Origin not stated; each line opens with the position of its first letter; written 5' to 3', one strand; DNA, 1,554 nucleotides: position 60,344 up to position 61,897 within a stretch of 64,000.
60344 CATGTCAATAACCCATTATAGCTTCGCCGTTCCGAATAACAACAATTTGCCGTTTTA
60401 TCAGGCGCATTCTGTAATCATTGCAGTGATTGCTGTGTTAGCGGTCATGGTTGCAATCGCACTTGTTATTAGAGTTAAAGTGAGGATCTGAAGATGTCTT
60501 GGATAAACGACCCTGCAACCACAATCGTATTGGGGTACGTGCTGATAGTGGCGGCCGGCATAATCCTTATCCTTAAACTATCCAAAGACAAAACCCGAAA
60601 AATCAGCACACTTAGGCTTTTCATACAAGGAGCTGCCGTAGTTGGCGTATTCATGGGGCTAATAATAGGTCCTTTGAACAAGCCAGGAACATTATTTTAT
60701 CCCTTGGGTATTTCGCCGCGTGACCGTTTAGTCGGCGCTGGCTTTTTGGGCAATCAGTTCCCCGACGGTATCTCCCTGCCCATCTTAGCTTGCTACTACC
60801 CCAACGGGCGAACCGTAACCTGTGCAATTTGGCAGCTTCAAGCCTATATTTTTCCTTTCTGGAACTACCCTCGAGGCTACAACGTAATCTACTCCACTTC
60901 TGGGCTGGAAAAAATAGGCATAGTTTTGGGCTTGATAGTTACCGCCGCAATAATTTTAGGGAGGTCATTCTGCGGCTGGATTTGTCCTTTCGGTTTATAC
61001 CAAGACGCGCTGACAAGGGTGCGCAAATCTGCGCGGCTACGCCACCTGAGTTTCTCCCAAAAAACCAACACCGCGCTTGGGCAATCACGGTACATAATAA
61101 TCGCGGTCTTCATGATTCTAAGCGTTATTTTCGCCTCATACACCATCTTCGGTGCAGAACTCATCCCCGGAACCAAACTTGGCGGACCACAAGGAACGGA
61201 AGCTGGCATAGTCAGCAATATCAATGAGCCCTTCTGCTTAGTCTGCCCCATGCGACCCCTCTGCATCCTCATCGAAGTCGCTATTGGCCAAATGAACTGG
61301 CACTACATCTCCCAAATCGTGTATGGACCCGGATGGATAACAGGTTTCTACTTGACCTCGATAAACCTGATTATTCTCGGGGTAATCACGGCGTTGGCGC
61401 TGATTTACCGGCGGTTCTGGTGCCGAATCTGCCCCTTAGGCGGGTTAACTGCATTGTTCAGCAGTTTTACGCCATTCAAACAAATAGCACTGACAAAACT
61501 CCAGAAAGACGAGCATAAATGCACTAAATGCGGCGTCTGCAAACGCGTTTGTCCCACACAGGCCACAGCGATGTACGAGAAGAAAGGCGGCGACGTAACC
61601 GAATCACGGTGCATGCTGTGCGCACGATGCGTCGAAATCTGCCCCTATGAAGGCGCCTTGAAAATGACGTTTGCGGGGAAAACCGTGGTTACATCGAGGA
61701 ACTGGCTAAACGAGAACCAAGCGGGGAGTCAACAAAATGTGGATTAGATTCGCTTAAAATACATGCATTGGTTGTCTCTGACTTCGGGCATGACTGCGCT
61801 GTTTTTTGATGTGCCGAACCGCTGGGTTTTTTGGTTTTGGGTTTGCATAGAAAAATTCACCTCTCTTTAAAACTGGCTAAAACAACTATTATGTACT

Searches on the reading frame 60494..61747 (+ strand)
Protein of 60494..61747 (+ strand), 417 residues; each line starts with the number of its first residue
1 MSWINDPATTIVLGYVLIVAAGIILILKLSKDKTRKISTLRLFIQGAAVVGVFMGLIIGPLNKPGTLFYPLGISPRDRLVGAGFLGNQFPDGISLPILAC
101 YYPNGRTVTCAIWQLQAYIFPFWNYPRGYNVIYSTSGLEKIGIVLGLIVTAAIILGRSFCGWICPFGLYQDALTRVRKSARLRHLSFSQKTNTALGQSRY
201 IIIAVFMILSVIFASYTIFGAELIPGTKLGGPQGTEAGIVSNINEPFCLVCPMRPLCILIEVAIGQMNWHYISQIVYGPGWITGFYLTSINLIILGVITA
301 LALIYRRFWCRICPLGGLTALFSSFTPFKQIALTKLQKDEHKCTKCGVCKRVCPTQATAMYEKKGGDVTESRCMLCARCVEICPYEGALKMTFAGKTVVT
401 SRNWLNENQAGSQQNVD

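Call 61: search_protein_families(library=pfam, proteins=[window:60494-61747:+], max_evalue=0.00001)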
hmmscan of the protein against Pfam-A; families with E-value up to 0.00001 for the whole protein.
window:60494-61747:+ (417 aa): 7 families
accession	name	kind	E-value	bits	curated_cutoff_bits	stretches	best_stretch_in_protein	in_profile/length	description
PF12801.12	Fer4_5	-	1.4e-15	57.4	22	2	143-178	7-43/48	4Fe-4S binding domain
PF00037.32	Fer4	-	6.1e-09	35.8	21.1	1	337-357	2-22/24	4Fe-4S binding domain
PF13237.11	Fer4_10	-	3.9e-08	33.5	25.5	1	336-384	2-53/53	4Fe-4S dicluster domain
PF12838.12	Fer4_7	-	4.6e-08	33.8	27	1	342-385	1-50/52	4Fe-4S dicluster domain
PF14697.11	Fer4_21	-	1.3e-07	32.1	35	1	339-391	4-59/59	4Fe-4S dicluster domain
PF13187.11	Fer4_9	-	1.2e-06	28.9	27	1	342-385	1-49/52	4Fe-4S dicluster domain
PF12837.12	Fer4_6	-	3.2e-06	27.3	25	0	339-357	5-23/24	4Fe-4S binding domain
